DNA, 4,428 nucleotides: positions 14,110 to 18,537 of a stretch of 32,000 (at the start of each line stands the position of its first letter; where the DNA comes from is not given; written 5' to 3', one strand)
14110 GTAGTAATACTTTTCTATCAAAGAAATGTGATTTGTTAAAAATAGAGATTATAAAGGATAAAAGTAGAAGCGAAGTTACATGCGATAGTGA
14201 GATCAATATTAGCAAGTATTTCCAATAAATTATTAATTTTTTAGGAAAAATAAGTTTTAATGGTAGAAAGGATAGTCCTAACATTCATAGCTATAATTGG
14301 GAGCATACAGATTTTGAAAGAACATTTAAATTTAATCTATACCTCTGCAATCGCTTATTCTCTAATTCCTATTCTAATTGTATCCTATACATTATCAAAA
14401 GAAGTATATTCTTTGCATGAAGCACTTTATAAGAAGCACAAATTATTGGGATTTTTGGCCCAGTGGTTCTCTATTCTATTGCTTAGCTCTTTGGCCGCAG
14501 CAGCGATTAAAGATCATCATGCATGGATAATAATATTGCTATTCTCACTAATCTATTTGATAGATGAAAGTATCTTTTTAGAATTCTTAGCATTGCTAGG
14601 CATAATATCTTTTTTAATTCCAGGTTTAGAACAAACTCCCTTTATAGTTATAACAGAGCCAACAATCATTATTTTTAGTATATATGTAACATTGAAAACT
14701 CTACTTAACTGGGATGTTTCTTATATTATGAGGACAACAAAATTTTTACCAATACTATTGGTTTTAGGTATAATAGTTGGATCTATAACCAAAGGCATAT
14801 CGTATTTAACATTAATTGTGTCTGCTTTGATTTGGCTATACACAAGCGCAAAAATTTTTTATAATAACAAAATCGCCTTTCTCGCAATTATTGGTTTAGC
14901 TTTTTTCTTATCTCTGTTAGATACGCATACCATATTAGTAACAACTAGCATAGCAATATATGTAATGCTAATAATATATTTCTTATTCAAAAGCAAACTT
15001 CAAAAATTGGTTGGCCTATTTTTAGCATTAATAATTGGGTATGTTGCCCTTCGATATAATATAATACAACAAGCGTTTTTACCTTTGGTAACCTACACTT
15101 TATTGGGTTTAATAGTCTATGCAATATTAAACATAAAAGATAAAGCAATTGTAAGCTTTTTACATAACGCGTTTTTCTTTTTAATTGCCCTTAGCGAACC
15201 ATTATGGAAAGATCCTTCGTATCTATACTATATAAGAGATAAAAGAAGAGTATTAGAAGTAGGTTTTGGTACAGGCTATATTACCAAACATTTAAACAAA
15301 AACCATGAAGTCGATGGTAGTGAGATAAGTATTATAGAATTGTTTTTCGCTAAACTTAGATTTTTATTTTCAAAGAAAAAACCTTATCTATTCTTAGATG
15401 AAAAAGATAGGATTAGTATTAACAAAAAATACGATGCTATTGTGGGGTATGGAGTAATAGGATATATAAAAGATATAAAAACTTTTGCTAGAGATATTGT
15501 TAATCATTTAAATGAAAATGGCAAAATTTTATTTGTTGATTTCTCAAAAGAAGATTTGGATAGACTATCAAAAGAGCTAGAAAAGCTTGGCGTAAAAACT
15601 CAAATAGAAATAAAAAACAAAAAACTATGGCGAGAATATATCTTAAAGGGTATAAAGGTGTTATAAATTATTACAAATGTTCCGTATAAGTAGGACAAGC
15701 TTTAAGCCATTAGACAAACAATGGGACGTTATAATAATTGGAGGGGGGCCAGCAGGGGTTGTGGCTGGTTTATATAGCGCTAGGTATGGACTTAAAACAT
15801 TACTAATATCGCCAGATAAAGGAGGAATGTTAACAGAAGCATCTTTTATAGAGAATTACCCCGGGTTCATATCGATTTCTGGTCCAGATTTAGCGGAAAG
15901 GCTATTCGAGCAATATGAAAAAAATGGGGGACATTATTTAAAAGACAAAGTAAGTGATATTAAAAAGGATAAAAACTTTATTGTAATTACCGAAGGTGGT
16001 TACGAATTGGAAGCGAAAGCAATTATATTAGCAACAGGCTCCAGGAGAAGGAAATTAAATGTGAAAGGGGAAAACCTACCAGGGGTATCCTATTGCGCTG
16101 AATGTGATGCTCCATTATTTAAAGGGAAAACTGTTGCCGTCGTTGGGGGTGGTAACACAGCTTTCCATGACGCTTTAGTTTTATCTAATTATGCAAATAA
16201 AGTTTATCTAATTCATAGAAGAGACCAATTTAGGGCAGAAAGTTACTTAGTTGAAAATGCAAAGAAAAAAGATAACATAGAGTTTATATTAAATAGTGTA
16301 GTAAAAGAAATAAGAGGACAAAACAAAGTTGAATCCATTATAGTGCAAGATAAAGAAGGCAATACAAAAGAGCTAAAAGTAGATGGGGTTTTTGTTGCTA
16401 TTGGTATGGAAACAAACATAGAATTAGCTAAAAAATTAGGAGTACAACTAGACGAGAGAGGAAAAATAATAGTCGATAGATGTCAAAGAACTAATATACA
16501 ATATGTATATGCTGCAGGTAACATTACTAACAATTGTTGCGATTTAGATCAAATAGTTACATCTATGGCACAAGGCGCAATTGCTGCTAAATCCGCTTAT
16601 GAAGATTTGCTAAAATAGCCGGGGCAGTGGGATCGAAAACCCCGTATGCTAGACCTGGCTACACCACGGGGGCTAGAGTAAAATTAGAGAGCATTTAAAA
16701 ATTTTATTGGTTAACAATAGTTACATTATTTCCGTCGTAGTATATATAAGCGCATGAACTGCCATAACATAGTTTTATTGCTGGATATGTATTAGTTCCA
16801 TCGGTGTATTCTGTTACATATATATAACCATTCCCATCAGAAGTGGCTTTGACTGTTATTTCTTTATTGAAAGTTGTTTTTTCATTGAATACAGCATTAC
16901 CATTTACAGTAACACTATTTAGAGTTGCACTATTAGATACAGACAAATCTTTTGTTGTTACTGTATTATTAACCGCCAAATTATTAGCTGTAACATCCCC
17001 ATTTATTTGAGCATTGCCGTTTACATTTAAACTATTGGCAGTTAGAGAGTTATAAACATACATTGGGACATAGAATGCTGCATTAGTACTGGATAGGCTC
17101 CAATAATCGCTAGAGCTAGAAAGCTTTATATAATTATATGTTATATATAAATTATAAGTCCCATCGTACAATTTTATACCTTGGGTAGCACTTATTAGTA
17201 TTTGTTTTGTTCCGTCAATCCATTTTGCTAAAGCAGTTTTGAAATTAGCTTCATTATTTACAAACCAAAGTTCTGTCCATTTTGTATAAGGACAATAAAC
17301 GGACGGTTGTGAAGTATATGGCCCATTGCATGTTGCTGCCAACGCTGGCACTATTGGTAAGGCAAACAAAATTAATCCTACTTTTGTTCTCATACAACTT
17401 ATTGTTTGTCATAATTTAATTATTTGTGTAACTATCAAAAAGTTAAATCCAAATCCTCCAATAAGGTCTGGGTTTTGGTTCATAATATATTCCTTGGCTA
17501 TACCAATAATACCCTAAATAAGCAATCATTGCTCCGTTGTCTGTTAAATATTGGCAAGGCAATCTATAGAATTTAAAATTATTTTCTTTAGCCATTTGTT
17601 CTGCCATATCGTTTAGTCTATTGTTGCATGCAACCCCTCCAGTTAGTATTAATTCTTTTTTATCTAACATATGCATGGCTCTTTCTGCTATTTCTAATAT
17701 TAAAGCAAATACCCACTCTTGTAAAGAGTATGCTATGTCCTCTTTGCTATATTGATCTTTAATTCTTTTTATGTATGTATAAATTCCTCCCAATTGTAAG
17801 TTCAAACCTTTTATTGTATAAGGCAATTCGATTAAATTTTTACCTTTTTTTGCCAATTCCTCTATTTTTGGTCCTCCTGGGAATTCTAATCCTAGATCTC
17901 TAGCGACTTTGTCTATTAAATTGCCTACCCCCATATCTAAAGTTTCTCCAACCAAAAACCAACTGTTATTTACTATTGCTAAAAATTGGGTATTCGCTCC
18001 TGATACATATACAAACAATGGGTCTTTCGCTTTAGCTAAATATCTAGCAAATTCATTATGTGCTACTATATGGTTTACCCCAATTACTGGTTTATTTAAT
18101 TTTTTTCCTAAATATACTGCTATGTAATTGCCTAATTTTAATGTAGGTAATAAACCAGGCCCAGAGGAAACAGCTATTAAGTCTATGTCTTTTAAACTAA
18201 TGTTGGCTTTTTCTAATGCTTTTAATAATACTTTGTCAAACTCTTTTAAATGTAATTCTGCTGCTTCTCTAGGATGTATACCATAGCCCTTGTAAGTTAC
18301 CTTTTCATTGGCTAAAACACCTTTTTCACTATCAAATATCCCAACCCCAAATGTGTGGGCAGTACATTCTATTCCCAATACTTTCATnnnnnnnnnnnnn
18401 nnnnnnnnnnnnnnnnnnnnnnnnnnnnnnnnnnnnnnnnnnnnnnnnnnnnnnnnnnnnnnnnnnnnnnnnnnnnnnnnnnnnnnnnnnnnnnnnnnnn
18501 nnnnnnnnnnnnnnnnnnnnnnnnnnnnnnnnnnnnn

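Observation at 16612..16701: Separately encoded tRNA-Glu(UUC) 5' half with a GC-rich trans-pairing tail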

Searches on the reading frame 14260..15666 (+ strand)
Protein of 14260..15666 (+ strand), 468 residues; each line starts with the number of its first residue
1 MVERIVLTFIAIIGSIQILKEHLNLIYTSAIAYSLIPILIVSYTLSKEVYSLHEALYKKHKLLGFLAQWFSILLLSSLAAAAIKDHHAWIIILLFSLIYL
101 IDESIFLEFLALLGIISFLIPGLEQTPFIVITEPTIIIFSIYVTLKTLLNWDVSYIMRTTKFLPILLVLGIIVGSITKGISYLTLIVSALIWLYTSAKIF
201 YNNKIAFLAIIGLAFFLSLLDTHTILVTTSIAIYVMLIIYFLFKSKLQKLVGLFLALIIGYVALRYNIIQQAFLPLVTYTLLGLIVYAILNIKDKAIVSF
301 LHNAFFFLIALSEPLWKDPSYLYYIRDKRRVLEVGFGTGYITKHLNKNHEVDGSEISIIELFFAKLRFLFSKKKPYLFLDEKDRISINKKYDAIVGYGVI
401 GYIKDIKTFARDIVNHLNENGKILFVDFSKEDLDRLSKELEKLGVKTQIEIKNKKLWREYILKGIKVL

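Call 42: search_protein_families(library=pfam, proteins=[window:14260-15666:+])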
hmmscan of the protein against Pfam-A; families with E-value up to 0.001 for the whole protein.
window:14260-15666:+ (468 aa): 3 families
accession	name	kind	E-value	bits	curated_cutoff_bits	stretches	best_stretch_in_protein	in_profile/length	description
PF08242.18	Methyltransf_12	-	1.2e-09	39.2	30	1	332-423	1-98/98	Methyltransferase domain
PF13489.12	Methyltransf_23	-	3.6e-09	37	27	1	325-435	20-124/164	Methyltransferase domain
PF13649.12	Methyltransf_25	-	3.3e-05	24.9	27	0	331-421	1-97/97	Methyltransferase domain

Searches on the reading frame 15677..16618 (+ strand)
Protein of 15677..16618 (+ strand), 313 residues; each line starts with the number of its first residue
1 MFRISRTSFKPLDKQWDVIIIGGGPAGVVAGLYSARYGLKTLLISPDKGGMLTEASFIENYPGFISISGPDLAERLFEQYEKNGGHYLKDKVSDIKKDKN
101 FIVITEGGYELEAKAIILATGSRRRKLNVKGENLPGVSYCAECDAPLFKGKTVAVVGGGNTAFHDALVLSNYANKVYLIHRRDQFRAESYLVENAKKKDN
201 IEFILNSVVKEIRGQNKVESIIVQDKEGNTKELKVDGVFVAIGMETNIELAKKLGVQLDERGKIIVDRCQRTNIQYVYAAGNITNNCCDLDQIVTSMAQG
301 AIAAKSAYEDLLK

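Call 7: find_encoding_contigs(protein=window:15677-16618:+, flank=3000, max_places=6)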
Protein window:15677-16618:+ (313 aa): 19 contigs read that carry it; 6 places shown.
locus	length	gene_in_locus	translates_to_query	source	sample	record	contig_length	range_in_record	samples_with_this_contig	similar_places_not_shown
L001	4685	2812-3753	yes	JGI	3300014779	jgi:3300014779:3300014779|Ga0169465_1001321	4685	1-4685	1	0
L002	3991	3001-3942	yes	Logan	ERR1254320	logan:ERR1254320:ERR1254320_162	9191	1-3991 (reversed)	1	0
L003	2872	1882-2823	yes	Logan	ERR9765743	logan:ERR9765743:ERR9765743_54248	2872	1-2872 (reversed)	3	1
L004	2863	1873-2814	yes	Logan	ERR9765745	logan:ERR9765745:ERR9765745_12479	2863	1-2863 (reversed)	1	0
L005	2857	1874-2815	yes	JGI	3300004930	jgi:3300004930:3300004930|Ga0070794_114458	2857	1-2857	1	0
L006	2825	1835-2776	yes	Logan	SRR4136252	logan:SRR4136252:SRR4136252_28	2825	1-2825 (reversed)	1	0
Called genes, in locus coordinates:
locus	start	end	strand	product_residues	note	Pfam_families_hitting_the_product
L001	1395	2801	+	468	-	PF13489:Methyltransf_23, PF08242:Methyltransf_12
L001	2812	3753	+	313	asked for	PF00890:FAD_binding_2 (faint), PF01134:GIDA (weak), PF01266:DAO (faint), PF01494:FAD_binding_3 (faint), PF07992:Pyr_redox_2, PF12831:FAD_oxidored, PF13738:Pyr_redox_3, PF00070:Pyr_redox, +2 more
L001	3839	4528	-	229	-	-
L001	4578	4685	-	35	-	?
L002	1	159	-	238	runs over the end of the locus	-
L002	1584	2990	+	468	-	PF13489:Methyltransf_23, PF08242:Methyltransf_12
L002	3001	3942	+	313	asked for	PF00890:FAD_binding_2 (faint), PF01134:GIDA (weak), PF01266:DAO (faint), PF01494:FAD_binding_3 (faint), PF07992:Pyr_redox_2, PF12831:FAD_oxidored, PF13738:Pyr_redox_3, PF00070:Pyr_redox, +2 more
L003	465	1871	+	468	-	PF13489:Methyltransf_23, PF08242:Methyltransf_12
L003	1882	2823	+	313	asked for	PF00890:FAD_binding_2 (faint), PF01134:GIDA (weak), PF01266:DAO (faint), PF01494:FAD_binding_3 (faint), PF07992:Pyr_redox_2, PF12831:FAD_oxidored, PF13738:Pyr_redox_3, PF00070:Pyr_redox, +2 more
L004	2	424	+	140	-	?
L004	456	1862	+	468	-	PF13489:Methyltransf_23, PF08242:Methyltransf_12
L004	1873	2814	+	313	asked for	PF00890:FAD_binding_2 (faint), PF01134:GIDA (weak), PF01266:DAO (faint), PF01494:FAD_binding_3 (faint), PF07992:Pyr_redox_2, PF12831:FAD_oxidored, PF13738:Pyr_redox_3, PF00070:Pyr_redox, +2 more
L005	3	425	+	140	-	?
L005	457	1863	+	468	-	PF13489:Methyltransf_23, PF08242:Methyltransf_12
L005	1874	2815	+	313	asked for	PF00890:FAD_binding_2 (faint), PF01134:GIDA (weak), PF01266:DAO (faint), PF01494:FAD_binding_3 (faint), PF07992:Pyr_redox_2, PF12831:FAD_oxidored, PF13738:Pyr_redox_3, PF00070:Pyr_redox, +2 more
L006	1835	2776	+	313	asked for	PF00890:FAD_binding_2 (faint), PF01134:GIDA (weak), PF01266:DAO (faint), PF01494:FAD_binding_3 (faint), PF07992:Pyr_redox_2, PF12831:FAD_oxidored, PF13738:Pyr_redox_3, PF00070:Pyr_redox, +2 more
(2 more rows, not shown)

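Call 13: list_cluster_members(proteins=[window:15677-16618:+, window:16704-17393:-, window:17443-18387:-])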
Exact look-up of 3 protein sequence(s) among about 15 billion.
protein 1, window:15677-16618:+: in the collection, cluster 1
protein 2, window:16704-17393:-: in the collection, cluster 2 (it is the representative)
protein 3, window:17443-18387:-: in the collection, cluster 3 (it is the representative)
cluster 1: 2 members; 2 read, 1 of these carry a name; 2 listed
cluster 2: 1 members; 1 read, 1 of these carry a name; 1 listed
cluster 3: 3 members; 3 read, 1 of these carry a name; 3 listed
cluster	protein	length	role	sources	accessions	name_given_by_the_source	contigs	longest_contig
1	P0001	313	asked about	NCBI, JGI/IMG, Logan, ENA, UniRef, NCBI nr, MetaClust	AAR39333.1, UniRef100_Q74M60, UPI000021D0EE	NEQ491 [Nanoarchaeum equitans Kin4-M] | NEQ491 n=1 Tax=Nanoarchaeum equitans (strain Kin4-M) TaxID=228908 RepID=Q74M60_NANEQ | status=active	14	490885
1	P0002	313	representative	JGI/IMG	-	-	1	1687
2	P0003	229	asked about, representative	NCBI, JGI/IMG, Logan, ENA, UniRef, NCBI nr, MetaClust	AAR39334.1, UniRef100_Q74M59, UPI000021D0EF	NEQ492 [Nanoarchaeum equitans Kin4-M] | NEQ492 n=1 Tax=Nanoarchaeum equitans (strain Kin4-M) TaxID=228908 RepID=Q74M59_NANEQ | status=active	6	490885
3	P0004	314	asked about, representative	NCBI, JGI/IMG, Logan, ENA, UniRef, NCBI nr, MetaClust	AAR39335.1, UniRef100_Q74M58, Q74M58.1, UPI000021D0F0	NEQ493 [Nanoarchaeum equitans Kin4-M] | tRNA N6-adenosine threonylcarbamoyltransferase n=1 Tax=Nanoarchaeum equitans (strain ... | RecName: Full=tRNA N6-adenosine threonylcarbamoyltransferase; AltName: ...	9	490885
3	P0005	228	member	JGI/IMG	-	-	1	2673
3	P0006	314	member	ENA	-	-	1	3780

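Call 42: search_protein_families(library=pfam, proteins=[window:15677-16618:+])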
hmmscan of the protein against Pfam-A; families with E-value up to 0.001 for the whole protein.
window:15677-16618:+ (313 aa): 11 families
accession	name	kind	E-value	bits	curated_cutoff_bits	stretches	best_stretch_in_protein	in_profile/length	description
PF07992.20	Pyr_redox_2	-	8.9e-54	183.3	26.1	1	17-300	2-291/291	Pyridine nucleotide-disulphide oxidoreductase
PF13738.12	Pyr_redox_3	-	1.1e-23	84.4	30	1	89-281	101-305/305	Pyridine nucleotide-disulphide oxidoreductase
PF00070.33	Pyr_redox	-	4.7e-18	65.9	22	1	153-225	2-81/82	Pyridine nucleotide-disulphide oxidoreductase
PF01266.30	DAO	-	4e-12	46.8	27.9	0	17-49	1-34/353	FAD dependent oxidoreductase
PF12831.13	FAD_oxidored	-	1.3e-10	41.6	27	1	17-56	1-42/416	FAD dependent oxidoreductase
PF01134.28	GIDA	-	1.8e-10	40.9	22.1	1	17-48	1-32/391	Glucose inhibited division protein A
PF03486.20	HI0933_like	-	1.1e-08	35.2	50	0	17-45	2-30/244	HI0933-like protein Rossmann domain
PF05834.18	Lycopene_cycl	-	1.5e-08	34.6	23.4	0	64-128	81-149/380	Lycopene cyclase protein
PF00890.30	FAD_binding_2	-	1.2e-06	28.4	20.4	1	17-48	1-32/414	FAD binding domain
PF01494.25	FAD_binding_3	-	6.7e-06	26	22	0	17-45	3-31/349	FAD binding domain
PF13241.12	NAD_binding_7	-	0.00061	20.8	22.1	0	148-263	5-87/104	Putative NAD(P)-binding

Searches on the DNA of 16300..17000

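Call 5: search_rna_families(source=window, start=16300, end=17000, threshold=evalue, max_evalue=10, show_alignments=3)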
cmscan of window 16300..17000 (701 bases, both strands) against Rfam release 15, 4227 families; matches with E-value up to 10: 3.
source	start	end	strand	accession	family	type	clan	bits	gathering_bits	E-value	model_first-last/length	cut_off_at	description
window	16866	16963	-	RF00402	SNORA25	Gene; snRNA; snoRNA; HACA-box;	-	16.5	85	4.7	1-128/128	no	Small nucleolar RNA SNORA25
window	16396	16472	+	RF01625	ceN28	Gene; snRNA; snoRNA; CD-box;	-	15.3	70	3.6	1-88/88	no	Caenorhabditis snoRNA ceN28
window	16634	16689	-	RF01813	rdlD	Gene; antitoxin;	-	13.7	50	9.2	1-66/66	no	rdlD antitoxin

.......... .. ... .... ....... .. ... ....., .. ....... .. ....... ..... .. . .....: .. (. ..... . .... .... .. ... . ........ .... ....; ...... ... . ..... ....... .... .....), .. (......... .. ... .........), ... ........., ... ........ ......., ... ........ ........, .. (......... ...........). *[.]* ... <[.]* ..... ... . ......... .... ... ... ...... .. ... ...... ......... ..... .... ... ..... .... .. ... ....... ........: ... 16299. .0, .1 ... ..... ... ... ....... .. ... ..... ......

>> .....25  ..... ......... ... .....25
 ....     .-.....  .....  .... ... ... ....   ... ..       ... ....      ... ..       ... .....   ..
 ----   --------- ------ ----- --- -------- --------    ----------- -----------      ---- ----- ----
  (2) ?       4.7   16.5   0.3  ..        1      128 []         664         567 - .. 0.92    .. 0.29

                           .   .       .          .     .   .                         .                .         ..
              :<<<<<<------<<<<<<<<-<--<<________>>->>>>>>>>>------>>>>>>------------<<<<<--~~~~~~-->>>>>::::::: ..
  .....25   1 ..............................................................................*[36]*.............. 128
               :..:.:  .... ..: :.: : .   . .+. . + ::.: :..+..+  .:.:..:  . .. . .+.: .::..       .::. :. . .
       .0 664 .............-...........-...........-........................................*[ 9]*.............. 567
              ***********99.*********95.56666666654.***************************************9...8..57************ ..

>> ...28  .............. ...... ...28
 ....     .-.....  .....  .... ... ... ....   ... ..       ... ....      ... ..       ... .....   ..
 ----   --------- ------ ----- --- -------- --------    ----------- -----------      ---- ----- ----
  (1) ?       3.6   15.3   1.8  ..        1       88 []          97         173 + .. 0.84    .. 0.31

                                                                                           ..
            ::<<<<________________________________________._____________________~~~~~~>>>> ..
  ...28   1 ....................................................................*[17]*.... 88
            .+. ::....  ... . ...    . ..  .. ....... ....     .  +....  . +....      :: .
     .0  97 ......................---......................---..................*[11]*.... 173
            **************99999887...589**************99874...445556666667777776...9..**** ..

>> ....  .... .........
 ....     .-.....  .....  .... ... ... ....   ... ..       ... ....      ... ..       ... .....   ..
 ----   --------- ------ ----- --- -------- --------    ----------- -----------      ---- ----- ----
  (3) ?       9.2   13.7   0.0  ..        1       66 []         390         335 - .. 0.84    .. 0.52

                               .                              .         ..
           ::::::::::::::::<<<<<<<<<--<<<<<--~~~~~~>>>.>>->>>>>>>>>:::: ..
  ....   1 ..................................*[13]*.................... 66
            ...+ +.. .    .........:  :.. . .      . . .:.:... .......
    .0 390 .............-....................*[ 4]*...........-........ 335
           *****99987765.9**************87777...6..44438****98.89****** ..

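Call 30: search_rna_families(source=window, start=16634, end=16800, threshold=evalue, max_evalue=10, show_alignments=2)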
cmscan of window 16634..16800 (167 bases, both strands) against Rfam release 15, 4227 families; matches with E-value up to 10: 1.
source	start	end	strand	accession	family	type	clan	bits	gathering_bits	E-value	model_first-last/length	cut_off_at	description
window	16634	16689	-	RF01813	rdlD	Gene; antitoxin;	-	13.7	50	2.2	1-66/66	no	rdlD antitoxin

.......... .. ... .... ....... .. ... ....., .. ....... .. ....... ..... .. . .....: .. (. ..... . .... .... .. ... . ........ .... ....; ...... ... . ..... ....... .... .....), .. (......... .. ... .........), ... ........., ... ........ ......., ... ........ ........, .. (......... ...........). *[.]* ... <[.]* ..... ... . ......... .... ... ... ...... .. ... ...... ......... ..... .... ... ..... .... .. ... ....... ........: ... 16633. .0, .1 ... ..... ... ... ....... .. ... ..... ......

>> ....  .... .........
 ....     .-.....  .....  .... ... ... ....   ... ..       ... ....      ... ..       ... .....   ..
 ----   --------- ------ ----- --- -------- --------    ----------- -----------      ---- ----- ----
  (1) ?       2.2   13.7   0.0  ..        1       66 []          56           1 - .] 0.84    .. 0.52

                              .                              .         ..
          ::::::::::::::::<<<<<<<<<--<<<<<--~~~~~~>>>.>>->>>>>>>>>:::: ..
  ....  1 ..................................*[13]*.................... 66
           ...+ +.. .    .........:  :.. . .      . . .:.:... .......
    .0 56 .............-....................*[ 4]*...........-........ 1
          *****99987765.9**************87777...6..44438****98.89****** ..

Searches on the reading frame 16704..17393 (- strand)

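Call 42: search_protein_families(library=pfam, proteins=[window:16704-17393:-])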
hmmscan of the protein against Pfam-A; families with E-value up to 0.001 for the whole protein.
window:16704-17393:- (229 aa): 1 family
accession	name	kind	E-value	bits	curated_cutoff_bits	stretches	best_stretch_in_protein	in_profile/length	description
PF10988.14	DUF2807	-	0.00053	20.2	24.2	1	77-199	56-167/181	Putative auto-transporter adhesin, head GIN domain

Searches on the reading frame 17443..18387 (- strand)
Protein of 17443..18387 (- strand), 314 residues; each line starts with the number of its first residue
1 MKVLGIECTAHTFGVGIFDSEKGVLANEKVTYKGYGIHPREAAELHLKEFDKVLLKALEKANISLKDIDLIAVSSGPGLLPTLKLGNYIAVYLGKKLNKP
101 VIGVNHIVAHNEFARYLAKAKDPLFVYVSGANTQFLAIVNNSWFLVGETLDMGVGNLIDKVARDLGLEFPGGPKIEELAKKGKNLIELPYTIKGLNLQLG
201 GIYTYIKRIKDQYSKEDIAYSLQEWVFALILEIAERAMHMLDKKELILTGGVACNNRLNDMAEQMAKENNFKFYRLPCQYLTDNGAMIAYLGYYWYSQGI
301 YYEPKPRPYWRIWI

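Call 42: search_protein_families(library=pfam, proteins=[window:17443-18387:-])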
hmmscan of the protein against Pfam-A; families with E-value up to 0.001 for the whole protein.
window:17443-18387:- (314 aa): 3 families
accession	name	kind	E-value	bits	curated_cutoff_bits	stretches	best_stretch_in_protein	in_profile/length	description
PF00814.31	TsaD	-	9.3e-66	222.7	24.8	1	28-290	6-264/264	tRNA N6-adenosine threonylcarbamoyltransferase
PF22521.2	HypF_C_2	-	1.5e-09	38.4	27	1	174-275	122-226/241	Carbamoyltransferase, Kae1-like Domain, second subdomain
PF02543.21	Carbam_trans_N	-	3e-06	27.3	24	0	206-260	262-318/346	Carbamoyltransferase N-terminus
